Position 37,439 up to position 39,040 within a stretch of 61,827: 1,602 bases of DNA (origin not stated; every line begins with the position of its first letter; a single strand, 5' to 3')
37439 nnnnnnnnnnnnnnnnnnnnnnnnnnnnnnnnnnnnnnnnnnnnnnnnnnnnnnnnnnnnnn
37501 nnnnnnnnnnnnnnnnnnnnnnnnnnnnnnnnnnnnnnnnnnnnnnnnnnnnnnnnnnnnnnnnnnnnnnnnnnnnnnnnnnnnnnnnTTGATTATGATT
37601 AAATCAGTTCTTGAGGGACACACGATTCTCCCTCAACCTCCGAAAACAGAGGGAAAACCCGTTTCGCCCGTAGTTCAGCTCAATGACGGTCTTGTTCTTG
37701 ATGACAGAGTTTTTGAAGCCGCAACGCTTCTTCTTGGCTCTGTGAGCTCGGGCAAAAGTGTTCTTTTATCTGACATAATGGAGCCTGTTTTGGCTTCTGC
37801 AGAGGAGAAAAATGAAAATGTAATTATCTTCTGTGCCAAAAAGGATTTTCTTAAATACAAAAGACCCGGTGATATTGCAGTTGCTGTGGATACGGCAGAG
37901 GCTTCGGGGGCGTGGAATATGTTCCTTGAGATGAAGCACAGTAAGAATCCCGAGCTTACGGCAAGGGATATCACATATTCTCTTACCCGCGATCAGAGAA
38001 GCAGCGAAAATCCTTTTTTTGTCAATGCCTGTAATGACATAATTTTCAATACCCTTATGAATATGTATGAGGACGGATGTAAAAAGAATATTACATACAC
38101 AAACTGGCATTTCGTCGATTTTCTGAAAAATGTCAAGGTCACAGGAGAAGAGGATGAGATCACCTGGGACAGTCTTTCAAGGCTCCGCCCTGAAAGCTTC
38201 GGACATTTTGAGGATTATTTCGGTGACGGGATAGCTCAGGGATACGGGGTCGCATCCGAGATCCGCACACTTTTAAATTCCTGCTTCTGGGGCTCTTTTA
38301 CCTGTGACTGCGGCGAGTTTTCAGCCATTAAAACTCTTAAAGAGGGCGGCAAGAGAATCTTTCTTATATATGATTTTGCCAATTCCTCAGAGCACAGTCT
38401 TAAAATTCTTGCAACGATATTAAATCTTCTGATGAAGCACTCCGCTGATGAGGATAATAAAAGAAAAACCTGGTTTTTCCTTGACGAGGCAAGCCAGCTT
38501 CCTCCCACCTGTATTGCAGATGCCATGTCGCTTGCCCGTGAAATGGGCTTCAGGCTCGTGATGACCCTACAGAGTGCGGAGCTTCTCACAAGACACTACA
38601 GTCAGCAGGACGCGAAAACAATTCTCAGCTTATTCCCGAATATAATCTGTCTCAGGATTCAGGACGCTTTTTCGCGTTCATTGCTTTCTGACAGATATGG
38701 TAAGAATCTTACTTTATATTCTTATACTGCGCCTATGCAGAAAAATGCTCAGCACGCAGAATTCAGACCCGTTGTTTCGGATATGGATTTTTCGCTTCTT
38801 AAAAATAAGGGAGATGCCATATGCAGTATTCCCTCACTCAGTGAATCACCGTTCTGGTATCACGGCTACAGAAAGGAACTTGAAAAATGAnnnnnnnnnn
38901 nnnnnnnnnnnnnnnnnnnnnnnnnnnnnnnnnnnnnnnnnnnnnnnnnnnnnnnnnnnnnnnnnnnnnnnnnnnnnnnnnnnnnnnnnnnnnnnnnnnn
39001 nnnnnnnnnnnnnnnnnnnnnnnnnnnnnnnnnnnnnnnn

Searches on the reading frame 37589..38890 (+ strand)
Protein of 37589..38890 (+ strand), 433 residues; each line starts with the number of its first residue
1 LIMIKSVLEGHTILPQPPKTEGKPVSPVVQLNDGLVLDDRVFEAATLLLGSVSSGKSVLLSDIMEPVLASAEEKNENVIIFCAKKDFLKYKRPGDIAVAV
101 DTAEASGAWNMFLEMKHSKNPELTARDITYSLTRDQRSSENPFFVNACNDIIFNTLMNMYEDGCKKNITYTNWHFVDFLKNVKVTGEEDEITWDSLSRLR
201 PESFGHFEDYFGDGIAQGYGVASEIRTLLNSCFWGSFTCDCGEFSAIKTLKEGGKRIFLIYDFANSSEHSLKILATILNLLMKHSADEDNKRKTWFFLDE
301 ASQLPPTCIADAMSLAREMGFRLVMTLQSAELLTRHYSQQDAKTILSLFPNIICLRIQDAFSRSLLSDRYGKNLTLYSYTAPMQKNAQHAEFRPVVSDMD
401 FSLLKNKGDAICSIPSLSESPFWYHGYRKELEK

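Call 11: search_protein_families(library=pfam, proteins=[window:37589-38890:+], max_evalue=0.01)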
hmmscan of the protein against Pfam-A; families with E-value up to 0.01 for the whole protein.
window:37589-38890:+ (433 aa): 3 families
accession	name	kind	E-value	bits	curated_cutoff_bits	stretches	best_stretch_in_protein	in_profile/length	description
PF10412.15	TrwB_AAD_bind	-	9.7e-23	81.1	20.5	2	244-372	192-325/387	Type IV secretion-system coupling protein DNA-binding domain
PF12696.13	TraG-D_C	-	7e-12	45.8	22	1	296-376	4-85/126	TraM recognition site of TraD and TraG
PF02534.20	T4SS-DNA_transf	-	1e-05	25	20.1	1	250-372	256-384/468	Type IV secretory system Conjugative DNA transfer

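Call 100: find_related_loci(query=window:37589-38887:+, collection=metagenome_contigs, flank=10000)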
Query window:37589-38887:+ (433 aa) in metagenome_contigs; peptide patterns used: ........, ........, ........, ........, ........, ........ (x = any residue, [..] = any of these).
66 stretches matched a pattern, but none encodes a relative of the query by tblastn (E <= 1e-3).
